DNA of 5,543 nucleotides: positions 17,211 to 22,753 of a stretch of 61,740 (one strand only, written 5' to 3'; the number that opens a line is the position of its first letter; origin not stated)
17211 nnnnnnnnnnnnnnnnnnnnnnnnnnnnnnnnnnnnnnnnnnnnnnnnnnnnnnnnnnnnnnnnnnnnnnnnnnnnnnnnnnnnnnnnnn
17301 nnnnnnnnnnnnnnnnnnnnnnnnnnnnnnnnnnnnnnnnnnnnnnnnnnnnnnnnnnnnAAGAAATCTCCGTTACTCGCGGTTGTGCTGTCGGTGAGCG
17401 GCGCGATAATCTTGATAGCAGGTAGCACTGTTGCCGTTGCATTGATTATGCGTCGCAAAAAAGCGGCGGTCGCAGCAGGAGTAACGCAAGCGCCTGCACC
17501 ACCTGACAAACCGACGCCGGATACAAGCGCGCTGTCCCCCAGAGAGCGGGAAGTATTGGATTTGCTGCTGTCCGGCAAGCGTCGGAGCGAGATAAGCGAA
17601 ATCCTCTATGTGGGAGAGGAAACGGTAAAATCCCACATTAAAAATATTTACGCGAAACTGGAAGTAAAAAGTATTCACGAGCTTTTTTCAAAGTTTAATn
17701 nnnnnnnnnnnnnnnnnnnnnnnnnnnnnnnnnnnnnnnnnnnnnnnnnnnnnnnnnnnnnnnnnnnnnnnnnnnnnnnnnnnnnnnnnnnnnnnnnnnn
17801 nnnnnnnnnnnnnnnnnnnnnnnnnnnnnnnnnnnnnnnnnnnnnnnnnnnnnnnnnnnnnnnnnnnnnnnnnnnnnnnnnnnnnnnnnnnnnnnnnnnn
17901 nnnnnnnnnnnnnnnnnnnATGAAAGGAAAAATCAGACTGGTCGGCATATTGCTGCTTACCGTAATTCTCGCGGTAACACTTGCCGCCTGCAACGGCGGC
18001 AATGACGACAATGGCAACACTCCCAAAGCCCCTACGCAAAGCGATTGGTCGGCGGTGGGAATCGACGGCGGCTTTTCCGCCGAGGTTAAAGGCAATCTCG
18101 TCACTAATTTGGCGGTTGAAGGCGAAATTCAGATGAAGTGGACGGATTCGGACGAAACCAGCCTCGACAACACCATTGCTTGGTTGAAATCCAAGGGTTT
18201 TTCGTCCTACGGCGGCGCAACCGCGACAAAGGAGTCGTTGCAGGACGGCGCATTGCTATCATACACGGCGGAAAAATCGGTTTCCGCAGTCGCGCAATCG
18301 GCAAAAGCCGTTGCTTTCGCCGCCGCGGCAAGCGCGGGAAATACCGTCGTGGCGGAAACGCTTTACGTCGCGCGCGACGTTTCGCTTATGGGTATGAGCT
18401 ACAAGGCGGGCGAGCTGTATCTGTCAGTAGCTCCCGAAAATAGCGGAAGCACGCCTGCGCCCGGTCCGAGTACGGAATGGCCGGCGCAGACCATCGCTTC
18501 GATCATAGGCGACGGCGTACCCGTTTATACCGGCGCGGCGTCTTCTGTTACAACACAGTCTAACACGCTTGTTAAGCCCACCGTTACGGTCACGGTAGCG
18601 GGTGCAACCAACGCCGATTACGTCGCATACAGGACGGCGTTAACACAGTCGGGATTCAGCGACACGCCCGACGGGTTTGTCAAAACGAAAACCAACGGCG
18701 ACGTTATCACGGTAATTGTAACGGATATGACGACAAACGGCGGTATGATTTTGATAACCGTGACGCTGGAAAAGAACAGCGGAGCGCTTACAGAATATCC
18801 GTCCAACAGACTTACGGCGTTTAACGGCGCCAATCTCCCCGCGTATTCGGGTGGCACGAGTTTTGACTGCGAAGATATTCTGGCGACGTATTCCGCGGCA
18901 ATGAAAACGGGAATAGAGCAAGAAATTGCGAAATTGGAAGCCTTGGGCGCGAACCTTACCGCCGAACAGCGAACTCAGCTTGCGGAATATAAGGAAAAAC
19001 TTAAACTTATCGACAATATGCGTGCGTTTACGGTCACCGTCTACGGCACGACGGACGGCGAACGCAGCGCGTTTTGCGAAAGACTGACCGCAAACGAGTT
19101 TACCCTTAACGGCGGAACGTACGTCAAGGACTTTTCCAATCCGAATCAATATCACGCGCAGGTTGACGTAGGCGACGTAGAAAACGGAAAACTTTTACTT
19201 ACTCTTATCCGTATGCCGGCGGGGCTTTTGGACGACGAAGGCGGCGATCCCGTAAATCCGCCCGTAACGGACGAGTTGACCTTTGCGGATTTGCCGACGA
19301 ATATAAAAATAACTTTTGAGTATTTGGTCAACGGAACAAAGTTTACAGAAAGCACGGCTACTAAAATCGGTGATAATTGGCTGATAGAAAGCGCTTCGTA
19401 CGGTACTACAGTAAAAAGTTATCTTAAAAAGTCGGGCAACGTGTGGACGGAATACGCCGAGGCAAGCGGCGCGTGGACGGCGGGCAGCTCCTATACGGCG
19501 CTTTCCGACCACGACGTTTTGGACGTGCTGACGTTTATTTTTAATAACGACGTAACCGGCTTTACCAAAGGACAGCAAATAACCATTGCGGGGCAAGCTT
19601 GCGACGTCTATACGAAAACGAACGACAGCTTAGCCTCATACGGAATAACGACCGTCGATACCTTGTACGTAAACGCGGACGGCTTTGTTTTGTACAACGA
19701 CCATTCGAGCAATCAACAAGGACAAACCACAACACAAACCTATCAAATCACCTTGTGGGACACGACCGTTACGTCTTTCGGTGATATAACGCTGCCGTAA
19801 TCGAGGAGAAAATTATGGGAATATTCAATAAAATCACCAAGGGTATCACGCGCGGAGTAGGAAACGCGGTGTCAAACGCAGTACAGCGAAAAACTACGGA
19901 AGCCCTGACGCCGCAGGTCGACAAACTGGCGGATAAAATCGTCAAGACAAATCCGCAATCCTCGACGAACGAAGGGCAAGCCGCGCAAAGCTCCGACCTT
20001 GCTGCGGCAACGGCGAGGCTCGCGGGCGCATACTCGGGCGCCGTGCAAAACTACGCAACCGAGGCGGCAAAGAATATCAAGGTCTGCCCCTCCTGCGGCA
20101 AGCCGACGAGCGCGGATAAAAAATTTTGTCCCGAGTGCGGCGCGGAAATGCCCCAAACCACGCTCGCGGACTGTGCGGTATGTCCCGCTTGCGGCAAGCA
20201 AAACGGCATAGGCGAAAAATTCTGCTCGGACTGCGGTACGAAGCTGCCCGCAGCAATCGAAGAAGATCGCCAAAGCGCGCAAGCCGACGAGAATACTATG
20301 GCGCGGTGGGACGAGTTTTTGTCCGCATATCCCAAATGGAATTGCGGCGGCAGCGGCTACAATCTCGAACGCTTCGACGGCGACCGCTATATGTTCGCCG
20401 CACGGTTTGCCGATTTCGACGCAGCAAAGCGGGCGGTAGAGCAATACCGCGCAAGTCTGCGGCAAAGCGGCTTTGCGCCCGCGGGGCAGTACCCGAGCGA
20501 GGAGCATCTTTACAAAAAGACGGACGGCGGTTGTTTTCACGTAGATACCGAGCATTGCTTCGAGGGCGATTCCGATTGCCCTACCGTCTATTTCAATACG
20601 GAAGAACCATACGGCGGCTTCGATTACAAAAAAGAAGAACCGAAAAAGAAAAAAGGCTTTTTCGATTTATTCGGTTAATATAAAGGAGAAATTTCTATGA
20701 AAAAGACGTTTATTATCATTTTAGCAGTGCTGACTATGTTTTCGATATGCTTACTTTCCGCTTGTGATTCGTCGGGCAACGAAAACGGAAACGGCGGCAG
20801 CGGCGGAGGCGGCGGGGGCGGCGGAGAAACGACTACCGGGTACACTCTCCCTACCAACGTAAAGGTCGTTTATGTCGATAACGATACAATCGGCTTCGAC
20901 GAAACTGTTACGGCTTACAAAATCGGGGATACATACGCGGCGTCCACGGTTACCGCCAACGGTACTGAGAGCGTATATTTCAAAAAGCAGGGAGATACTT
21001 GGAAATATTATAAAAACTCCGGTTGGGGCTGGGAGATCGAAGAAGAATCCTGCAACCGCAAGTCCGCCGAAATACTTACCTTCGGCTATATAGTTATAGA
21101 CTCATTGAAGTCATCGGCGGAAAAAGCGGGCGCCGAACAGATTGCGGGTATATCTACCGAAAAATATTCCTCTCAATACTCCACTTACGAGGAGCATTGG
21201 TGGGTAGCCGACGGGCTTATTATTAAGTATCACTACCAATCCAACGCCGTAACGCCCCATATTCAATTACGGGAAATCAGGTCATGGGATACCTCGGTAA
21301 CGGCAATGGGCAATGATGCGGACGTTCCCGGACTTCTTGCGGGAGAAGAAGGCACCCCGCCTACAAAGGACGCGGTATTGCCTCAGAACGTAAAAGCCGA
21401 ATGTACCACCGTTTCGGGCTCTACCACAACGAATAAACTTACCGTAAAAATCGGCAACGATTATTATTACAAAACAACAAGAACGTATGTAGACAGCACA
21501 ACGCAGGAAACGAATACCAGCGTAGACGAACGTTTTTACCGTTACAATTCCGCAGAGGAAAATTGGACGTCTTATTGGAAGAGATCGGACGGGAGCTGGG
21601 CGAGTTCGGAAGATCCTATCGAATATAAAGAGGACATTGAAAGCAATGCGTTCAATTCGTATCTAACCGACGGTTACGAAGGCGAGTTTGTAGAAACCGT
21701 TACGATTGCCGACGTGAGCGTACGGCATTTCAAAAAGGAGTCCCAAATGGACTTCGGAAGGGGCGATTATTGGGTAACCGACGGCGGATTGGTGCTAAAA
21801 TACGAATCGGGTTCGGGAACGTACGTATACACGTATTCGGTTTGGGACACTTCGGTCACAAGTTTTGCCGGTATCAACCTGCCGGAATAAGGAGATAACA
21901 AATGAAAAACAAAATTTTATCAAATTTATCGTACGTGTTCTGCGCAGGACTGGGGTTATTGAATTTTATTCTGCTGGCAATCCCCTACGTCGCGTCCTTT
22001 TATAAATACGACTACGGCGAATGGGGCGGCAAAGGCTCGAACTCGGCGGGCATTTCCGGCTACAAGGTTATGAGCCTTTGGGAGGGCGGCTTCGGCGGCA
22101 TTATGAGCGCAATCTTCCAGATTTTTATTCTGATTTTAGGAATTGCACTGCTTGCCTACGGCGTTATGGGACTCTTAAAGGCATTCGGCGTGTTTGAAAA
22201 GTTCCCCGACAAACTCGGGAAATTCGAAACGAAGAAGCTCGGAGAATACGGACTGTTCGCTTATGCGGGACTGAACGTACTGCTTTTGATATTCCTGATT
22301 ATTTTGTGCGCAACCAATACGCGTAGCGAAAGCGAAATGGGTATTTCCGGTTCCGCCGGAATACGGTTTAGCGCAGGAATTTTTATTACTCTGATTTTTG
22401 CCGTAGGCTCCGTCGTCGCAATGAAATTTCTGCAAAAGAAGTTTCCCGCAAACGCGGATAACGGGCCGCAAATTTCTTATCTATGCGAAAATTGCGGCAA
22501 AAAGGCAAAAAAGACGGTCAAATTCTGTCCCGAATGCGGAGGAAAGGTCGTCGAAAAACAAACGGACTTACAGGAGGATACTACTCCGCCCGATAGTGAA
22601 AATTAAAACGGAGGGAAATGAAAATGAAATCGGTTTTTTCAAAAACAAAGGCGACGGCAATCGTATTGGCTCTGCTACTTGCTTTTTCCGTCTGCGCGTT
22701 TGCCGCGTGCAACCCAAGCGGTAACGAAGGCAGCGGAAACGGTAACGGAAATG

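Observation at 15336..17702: Membrane-tethered LuxR-type regulator with a large extracellular beta-helix (N-out, C-in topology)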

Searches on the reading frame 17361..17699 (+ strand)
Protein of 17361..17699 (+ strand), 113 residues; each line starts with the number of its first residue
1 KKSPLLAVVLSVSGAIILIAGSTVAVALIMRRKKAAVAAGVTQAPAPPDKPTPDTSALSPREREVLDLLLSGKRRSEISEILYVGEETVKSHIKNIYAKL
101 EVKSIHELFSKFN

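Call 16: find_homologous_proteins(query=window:17361-17699:+, max_evalue=0.001)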
Query seq(113 aa) (113 aa): 15 proteins with E <= 0.001 among 117 candidates.
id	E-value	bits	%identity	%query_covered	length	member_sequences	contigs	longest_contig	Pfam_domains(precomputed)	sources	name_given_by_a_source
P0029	1.9e-7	49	49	56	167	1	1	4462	PF00196.26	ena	-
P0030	9.2e-6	44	45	68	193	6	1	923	PF00196.26,PF04545.23,PF08281.19,PF00072.31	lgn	-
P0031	1.8e-5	43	46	52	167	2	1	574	PF00196.26,PF04545.23,PF08281.19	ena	-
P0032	2.0e-5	43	55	43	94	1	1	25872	PF00196.26,PF04545.23,PF08281.19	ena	-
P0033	3.2e-5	42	52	44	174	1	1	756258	PF00196.26,PF08281.19,PF00072.31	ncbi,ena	-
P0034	7.5e-5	41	48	46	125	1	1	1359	PF00196.26,PF08281.19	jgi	jgi:DNA-binding NarL/FixJ family response regulator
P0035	1.9e-4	40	43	56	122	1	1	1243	PF00196.26,PF08281.19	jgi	jgi:DNA-binding NarL/FixJ family response regulator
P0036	2.8e-4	39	49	43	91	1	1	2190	PF13384.13,PF00196.26,PF08281.19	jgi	jgi:DNA-binding NarL/FixJ family response regulator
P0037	2.8e-4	39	53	43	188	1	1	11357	PF00196.26,PF08281.19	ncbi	ncbi:MAG: response regulator transcription factor [Actinomycetes bacterium]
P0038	2.9e-4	39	47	53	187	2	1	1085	PF00196.26,PF04545.23,PF08281.19,PF00072.31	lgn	-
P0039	3.5e-4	39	46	50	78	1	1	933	PF00196.26,PF08281.19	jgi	jgi:ATP/maltotriose-dependent transcriptional regulator MalT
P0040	5.2e-4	38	48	48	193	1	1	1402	PF00196.26,PF08281.19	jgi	jgi:DNA-binding NarL/FixJ family response regulator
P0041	6.1e-4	38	51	42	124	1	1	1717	PF00196.26,PF08281.19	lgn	-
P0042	7.7e-4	38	49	42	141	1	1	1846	PF00196.26,PF08281.19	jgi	jgi:DNA-binding NarL/FixJ family response regulator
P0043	8.2e-4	38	47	49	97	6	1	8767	PF00196.26,PF04545.23,PF08281.19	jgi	jgi:DNA-binding CsgD family transcriptional regulator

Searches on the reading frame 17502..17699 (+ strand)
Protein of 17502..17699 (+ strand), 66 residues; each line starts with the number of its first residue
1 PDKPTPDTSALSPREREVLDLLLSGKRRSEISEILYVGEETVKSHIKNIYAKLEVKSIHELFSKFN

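Call 63: search_solved_structures(query=window:17502-17699:+, max_evalue=0.0001, show_alignments=4)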
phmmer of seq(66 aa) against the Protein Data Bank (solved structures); distinct sequences matched with E-value up to 0.0001: 19.
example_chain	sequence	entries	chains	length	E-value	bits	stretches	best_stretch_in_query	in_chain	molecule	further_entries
1fse_A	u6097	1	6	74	6.5e-08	35.8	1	9-57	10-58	GERE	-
4wt0_B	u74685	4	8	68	1.6e-07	34.5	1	11-57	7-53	Response regulator receiver domain protein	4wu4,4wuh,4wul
4wsz_A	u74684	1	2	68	1.9e-07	34.3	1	11-56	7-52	Response regulator receiver domain protein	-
7x1k_A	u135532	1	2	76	3.4e-07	33.5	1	9-56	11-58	Chemotaxis protein CheY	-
5hev_A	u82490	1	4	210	3.6e-07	33.4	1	10-57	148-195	Response regulator protein VraR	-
7r3g_B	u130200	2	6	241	6e-07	32.8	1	6-54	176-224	Regulatory protein RhlR | PROSS optimized variant of RhlR with 75 mutations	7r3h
3kln_A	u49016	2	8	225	2e-06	31.1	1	10-57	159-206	Transcriptional regulator, LuxR family | Transcriptional regulator VpsT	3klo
7vim_A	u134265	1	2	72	2.3e-06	31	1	10-61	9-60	Protein EsrB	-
1je8_A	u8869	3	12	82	2.3e-06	30.9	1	7-58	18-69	Nitrate/Nitrite Response Regulator Protein NARL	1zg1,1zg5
8u3b_G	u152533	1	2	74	2.8e-06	30.6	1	7-58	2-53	Nitrate/nitrite response regulator protein NarL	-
4ldz_A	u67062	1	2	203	5.9e-06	29.6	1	8-61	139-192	Transcriptional regulatory protein DesR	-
1a04_A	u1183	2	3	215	1.1e-05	28.8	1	7-58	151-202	NITRATE/NITRITE RESPONSE REGULATOR PROTEIN NARL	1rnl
7r3i_A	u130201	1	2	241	1.4e-05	28.5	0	10-55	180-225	PROSS optimized variant of RhlR with 61 mutations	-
7ve4_A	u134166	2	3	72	1.6e-05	28.3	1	10-57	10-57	DNA-binding response regulator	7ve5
2rnj_A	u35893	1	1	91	2.7e-05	27.6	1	10-57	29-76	Response regulator protein vraR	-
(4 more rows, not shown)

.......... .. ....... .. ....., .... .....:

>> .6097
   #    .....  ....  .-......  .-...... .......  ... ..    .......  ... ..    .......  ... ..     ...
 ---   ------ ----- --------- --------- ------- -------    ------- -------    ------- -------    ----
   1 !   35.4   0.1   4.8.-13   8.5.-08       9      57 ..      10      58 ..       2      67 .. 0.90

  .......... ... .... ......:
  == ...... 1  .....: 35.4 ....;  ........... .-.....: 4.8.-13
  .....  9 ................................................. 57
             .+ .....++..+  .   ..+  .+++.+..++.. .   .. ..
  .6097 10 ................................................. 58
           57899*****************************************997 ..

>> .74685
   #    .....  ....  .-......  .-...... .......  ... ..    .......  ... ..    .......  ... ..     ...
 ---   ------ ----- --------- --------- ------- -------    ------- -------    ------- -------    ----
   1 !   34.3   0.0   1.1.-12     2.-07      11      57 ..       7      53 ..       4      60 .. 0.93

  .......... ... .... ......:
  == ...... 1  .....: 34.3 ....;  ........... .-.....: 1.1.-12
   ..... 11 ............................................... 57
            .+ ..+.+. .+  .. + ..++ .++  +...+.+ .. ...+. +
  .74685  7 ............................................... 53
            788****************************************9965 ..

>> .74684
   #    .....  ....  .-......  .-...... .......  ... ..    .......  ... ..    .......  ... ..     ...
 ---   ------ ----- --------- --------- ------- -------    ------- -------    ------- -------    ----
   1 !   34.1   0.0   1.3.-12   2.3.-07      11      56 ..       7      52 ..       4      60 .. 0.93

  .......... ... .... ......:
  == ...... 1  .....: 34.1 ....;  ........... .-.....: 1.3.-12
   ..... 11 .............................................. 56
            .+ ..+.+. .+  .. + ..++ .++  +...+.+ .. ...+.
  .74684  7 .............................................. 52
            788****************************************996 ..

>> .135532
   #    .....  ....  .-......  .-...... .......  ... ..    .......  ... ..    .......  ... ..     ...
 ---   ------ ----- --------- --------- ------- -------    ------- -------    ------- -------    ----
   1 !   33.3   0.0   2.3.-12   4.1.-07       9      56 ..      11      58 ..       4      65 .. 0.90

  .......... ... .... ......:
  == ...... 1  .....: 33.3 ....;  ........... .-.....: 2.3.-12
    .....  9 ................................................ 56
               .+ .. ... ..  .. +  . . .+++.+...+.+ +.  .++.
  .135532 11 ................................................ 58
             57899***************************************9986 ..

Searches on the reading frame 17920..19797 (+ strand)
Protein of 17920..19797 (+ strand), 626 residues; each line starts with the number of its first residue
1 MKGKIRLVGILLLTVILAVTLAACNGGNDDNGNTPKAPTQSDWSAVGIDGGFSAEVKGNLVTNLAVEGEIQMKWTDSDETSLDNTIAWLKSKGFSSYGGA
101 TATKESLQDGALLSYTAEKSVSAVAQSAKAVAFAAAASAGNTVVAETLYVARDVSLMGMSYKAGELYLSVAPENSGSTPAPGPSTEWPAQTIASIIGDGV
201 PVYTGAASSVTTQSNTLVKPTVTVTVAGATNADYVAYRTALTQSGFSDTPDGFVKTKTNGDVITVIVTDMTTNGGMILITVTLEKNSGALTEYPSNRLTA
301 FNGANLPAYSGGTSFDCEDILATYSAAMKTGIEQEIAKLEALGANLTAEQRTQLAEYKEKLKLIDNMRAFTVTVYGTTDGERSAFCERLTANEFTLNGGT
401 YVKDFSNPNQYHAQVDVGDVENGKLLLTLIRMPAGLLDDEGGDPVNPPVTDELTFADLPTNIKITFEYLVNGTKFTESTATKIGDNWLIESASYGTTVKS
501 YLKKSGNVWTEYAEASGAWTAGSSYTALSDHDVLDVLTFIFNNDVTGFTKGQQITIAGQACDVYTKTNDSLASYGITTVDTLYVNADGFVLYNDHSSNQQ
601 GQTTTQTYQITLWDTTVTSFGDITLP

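Call 9: search_protein_families(library=pfam, proteins=[window:17920-19797:+], max_evalue=0.01)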
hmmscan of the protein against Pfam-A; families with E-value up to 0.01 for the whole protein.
window:17920-19797:+ (626 aa): 1 family
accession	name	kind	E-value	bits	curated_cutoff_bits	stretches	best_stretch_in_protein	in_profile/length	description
PF10182.14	Flo11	-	0.00016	22.3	25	0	337-386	52-102/151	Flo11 domain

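Call 86: search_protein_families(library=padloc, proteins=[window:17920-19797:+], max_evalue=0.001)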
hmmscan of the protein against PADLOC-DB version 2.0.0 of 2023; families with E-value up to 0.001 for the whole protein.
window:17920-19797:+ (626 aa): 0 families

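Call 87: search_protein_families(library=phrogs, proteins=[window:17920-19797:+], max_evalue=0.001)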
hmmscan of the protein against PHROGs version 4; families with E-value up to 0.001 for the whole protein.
window:17920-19797:+ (626 aa): 0 families

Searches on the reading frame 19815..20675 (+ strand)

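Call 9: search_protein_families(library=pfam, proteins=[window:19815-20675:+], max_evalue=0.01)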
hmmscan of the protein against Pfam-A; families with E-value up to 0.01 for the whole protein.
window:19815-20675:+ (287 aa): 11 families
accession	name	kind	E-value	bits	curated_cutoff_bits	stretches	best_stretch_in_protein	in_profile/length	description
PF12773.13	DZR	-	9.2e-14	51.8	27.3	3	91-141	1-45/45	Double zinc ribbon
PF13240.11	Zn_Ribbon_1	-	4.7e-11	42.5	25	2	91-111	2-22/23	zinc-ribbon domain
PF13248.11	Zn_ribbon_3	-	8.7e-09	35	27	2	90-111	4-25/26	zinc-ribbon domain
PF18912.6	DZR_2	-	3.9e-06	27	27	1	90-140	9-55/56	Double zinc ribbon domain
PF17032.10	Zn_ribbon_15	-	7e-06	27.2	28.9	1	85-109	49-73/73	zinc-ribbon family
PF24460.1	DUF7575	-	2.1e-05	24.2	28.5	1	90-112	5-27/28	Domain of unknown function (DUF7575)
PF14803.11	Zn_ribbon_Nudix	-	0.00031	21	25.6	0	135-151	1-17/34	Nudix N-terminal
PF18551.6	TackOD1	-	0.0023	17.9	32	1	82-144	68-134/188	Thaumarchaeal output domain 1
PF22747.2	Zn_ribbon_DUF2089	-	0.0029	18.1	27.6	0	91-109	1-19/32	DUF2089 zinc ribbon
PF07282.18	Cas12f1-like_TNB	-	0.008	16.8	26.3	0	89-112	29-50/60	Cas12f1-like, TNB domain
PF18439.7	zf_UBZ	-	0.0094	16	25.6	0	102-116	2-16/32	Ubiquitin-Binding Zinc Finger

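Call 86: search_protein_families(library=padloc, proteins=[window:19815-20675:+], max_evalue=0.001)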
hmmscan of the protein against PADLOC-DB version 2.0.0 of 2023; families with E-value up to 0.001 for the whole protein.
window:19815-20675:+ (287 aa): 0 families

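Call 87: search_protein_families(library=phrogs, proteins=[window:19815-20675:+], max_evalue=0.001)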
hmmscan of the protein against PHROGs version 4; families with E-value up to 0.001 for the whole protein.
window:19815-20675:+ (287 aa): 5 families
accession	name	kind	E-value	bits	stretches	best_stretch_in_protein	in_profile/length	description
phrog_2546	-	unknown function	1.4e-07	32.9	0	122-158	2-38/180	-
phrog_24410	-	unknown function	1.7e-05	25.5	0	122-164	6-46/67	-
phrog_38469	-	unknown function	2e-05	25.4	1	14-147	138-266/272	-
phrog_16351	-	DNA, RNA and nucleotide metabolism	0.00022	22.6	0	115-144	58-87/97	DNA binding protein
phrog_10714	-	unknown function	0.00039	21.6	0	84-113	69-100/109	-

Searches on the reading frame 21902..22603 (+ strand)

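Call 9: search_protein_families(library=pfam, proteins=[window:21902-22603:+], max_evalue=0.01)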
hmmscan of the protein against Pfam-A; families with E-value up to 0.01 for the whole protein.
window:21902-22603:+ (234 aa): 8 families
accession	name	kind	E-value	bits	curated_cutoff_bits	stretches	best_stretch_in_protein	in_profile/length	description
PF13240.11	Zn_Ribbon_1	-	8.2e-05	22.7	25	1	195-214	2-21/23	zinc-ribbon domain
PF13248.11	Zn_ribbon_3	-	0.00037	20.3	27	1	195-215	5-25/26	zinc-ribbon domain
PF17032.10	Zn_ribbon_15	-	0.00038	21.6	28.9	1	185-213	51-73/73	zinc-ribbon family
PF12773.13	DZR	-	0.00051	20.6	27.3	1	195-213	27-45/45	Double zinc ribbon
PF22400.1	DUF6980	-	0.0013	19.4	27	0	199-223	45-69/99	Domain of unknown function (DUF6980)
PF23455.1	DUF7129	-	0.002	18.3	30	1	192-216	11-37/45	Domain of unknown function (DUF7129)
PF14803.11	Zn_ribbon_Nudix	-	0.0042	17.4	25.6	0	207-219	1-13/34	Nudix N-terminal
PF06906.16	DUF1272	-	0.0063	17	25.3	0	184-219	18-54/57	Protein of unknown function (DUF1272)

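Call 86: search_protein_families(library=padloc, proteins=[window:21902-22603:+], max_evalue=0.001)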
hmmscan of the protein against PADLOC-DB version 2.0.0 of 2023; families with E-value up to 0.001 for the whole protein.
window:21902-22603:+ (234 aa): 0 families

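Call 87: search_protein_families(library=phrogs, proteins=[window:21902-22603:+], max_evalue=0.001)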
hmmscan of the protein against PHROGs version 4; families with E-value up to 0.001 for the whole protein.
window:21902-22603:+ (234 aa): 1 family
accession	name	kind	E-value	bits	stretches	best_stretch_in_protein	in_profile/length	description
phrog_2546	-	unknown function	1.4e-05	26.4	1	194-222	2-30/180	-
